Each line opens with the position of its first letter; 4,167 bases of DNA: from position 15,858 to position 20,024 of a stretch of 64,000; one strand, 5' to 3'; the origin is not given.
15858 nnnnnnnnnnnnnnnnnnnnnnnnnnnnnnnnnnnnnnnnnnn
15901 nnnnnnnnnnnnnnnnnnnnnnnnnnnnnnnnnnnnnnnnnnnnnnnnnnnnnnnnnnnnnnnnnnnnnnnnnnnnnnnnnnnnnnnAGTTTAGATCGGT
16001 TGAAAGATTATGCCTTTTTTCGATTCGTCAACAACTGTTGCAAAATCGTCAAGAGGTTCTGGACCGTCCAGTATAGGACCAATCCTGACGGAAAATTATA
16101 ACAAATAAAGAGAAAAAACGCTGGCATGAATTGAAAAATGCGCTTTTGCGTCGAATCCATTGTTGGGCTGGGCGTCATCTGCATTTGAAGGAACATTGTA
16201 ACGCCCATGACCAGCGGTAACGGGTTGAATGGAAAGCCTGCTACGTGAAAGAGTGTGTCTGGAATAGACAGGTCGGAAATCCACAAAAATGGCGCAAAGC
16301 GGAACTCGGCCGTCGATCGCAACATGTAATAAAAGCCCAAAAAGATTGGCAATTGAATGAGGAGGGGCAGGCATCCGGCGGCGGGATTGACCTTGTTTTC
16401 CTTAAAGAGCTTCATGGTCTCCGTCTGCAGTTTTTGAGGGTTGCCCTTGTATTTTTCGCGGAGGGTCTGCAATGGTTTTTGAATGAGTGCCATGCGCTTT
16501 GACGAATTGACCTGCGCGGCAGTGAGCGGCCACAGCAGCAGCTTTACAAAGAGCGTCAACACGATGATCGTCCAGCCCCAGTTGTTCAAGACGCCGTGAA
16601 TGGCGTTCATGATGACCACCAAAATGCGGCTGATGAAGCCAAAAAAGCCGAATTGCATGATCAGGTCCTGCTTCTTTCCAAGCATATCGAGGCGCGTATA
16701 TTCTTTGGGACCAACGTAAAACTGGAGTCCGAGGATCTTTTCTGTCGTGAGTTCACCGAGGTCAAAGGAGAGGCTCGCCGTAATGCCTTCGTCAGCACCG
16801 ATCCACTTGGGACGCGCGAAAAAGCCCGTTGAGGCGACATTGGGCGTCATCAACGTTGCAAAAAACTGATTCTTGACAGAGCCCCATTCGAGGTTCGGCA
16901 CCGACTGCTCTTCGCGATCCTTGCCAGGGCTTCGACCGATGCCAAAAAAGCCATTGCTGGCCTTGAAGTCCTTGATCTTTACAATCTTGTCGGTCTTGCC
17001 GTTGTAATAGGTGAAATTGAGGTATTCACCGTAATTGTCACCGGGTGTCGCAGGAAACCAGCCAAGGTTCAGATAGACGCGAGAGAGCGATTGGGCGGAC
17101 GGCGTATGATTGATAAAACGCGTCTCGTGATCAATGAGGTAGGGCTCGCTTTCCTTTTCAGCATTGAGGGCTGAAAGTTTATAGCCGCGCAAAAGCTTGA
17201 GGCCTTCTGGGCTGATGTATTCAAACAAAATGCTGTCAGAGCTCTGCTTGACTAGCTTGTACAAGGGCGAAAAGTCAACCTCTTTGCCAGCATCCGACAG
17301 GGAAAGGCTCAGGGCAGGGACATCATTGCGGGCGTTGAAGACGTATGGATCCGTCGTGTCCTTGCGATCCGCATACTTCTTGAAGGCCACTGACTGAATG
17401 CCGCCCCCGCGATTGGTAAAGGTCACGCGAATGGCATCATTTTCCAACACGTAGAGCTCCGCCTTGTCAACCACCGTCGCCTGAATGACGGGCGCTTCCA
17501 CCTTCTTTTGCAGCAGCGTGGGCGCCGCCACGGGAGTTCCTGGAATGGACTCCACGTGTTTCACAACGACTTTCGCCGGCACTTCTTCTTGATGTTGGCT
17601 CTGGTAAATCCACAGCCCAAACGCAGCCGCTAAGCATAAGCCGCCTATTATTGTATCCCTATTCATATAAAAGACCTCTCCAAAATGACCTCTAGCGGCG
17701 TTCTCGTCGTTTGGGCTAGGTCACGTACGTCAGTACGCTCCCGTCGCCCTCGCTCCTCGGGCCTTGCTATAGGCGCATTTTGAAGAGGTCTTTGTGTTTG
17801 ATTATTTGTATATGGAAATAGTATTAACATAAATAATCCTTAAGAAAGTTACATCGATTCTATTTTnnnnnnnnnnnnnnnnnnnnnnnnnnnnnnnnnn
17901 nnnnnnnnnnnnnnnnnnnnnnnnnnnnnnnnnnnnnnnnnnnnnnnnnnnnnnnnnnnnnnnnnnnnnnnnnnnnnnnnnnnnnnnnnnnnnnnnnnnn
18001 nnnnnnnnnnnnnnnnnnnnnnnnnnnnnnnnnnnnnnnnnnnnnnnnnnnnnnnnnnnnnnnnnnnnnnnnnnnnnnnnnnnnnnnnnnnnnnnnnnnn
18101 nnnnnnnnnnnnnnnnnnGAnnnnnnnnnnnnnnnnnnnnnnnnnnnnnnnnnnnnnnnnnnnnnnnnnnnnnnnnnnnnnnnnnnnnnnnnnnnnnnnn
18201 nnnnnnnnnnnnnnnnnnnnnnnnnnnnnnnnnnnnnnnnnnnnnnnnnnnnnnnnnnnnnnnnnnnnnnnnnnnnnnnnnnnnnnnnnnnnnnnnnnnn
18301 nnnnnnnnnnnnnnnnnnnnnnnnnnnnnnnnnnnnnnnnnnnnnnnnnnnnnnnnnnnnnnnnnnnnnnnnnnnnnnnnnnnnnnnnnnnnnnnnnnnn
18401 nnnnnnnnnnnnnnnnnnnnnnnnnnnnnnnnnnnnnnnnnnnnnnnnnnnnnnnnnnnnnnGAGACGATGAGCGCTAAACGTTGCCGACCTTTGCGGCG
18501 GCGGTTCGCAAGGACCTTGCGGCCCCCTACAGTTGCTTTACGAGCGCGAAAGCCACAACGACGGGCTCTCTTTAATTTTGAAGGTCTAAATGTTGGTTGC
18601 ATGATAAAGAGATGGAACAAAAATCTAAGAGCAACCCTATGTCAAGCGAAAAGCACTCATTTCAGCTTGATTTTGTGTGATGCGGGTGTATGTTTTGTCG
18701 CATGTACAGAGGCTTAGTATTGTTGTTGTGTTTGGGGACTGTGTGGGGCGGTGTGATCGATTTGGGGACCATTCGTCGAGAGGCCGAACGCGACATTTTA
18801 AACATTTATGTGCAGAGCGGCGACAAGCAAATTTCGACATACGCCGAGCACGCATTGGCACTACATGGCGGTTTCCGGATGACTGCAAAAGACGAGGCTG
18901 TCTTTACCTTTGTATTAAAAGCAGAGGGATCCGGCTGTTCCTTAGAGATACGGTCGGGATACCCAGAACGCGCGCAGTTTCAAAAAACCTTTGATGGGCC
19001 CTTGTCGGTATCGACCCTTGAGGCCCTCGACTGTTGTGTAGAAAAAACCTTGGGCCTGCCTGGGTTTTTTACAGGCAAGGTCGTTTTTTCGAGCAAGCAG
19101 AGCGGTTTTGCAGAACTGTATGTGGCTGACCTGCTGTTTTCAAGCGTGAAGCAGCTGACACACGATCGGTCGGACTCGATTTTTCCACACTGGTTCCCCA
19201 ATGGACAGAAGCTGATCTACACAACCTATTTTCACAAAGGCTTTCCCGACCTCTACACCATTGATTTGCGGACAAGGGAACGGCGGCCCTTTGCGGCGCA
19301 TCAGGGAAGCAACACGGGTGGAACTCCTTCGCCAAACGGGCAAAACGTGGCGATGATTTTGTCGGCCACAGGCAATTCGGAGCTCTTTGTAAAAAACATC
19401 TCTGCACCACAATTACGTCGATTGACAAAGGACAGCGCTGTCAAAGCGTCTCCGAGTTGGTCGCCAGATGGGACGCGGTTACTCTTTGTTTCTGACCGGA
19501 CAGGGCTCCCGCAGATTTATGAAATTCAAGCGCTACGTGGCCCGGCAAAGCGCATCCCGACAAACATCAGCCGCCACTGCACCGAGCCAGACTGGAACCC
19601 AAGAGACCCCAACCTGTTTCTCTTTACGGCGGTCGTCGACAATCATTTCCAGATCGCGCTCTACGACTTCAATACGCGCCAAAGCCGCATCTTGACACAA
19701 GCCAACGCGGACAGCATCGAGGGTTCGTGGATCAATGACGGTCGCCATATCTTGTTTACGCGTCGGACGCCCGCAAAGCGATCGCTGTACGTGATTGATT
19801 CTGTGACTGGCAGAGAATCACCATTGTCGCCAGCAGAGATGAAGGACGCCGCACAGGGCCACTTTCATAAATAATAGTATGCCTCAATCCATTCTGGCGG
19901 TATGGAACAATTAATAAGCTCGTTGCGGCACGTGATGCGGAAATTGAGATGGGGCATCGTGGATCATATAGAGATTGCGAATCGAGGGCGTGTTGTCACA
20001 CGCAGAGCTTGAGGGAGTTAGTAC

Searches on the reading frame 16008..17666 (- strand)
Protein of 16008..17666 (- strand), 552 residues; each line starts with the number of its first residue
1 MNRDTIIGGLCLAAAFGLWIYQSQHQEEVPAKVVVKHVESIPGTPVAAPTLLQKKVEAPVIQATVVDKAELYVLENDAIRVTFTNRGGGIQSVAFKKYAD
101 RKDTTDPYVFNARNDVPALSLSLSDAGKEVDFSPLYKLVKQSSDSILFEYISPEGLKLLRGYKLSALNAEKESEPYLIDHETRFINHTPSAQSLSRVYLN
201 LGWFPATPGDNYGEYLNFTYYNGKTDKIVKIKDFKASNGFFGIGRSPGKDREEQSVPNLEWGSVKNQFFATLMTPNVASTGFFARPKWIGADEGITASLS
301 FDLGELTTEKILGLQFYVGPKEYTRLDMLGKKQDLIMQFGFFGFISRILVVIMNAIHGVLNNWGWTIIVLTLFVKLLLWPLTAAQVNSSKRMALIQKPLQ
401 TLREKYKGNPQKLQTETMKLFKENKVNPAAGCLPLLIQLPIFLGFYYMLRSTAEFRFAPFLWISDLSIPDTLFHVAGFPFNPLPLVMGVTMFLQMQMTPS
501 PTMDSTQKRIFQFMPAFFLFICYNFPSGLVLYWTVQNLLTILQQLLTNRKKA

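Call 26: list_cluster_members(proteins=[window:16008-17666:-, window:22989-23702:-, window:24692-25171:-, window:7864-8985:-, window:35414-38929:-])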
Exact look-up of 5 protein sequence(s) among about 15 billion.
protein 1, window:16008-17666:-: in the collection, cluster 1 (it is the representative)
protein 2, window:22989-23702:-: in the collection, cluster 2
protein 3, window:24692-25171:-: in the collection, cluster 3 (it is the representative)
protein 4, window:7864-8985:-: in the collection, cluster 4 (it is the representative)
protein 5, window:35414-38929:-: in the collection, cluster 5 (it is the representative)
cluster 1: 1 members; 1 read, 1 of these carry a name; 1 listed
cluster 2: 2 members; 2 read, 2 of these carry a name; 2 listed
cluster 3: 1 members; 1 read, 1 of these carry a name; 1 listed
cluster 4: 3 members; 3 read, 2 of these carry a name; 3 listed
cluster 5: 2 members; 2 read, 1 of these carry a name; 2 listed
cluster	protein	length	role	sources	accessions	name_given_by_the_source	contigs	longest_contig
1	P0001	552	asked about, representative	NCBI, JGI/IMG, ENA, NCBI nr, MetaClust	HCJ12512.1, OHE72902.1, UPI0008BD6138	MAG: hypothetical protein A2Y14_04525 [Verrucomicrobia bacterium GWF2_51_19] | status=active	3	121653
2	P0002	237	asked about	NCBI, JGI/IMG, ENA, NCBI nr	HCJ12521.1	MAG TPA: hypothetical protein DHV51_05500 [Opitutae bacterium] | hypothetical protein [Opitutae bacterium]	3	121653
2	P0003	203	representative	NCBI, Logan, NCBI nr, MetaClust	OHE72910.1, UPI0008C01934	MAG: hypothetical protein A2Y14_04565 [Verrucomicrobia bacterium GWF2_51_19] | status=active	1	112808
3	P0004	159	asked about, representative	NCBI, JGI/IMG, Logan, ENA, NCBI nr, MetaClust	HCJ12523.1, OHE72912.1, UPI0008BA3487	MAG: hypothetical protein A2Y14_04575 [Verrucomicrobia bacterium GWF2_51_19] | status=active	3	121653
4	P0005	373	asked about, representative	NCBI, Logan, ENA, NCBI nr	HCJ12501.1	MAG TPA: hypothetical protein DHV51_05395 [Opitutae bacterium] | hypothetical protein [Opitutae bacterium]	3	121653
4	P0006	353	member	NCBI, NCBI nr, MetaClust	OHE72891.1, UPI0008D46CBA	MAG: hypothetical protein A2Y14_04465 [Verrucomicrobia bacterium GWF2_51_19] | status=active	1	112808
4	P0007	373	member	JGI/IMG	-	-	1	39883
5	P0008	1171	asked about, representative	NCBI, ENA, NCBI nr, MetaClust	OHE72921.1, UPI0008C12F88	MAG: DNA polymerase III subunit alpha [Verrucomicrobia bacterium GWF2_51_19] | status=active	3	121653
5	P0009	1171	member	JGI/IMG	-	-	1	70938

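Call 56: find_encoding_contigs(protein=P0007, flank=6000, max_places=4)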
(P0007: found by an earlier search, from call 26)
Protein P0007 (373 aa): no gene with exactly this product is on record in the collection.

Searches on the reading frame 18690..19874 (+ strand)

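Call 15: search_protein_families(library=pfam, proteins=[window:18690-19874:+])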
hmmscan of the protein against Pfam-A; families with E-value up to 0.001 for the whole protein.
window:18690-19874:+ (394 aa): 4 families
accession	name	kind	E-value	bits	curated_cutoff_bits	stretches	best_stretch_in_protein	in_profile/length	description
PF07676.18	PD40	-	4.9e-22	77.8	20.9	1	244-277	3-37/38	WD40-like Beta Propeller Repeat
PF00930.27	DPPIV_N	-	1.4e-10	40.9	22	0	229-269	22-62/354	Dipeptidyl peptidase IV (DPP IV) N-terminal region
PF14583.12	Pectate_lyase22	-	1.5e-05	24.3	30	0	306-369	319-380/386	Oligogalacturonate lyase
PF25174.1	Beta-prop_THOC3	-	0.00021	20.8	305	0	256-375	9-121/272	THOC3 beta-propeller domain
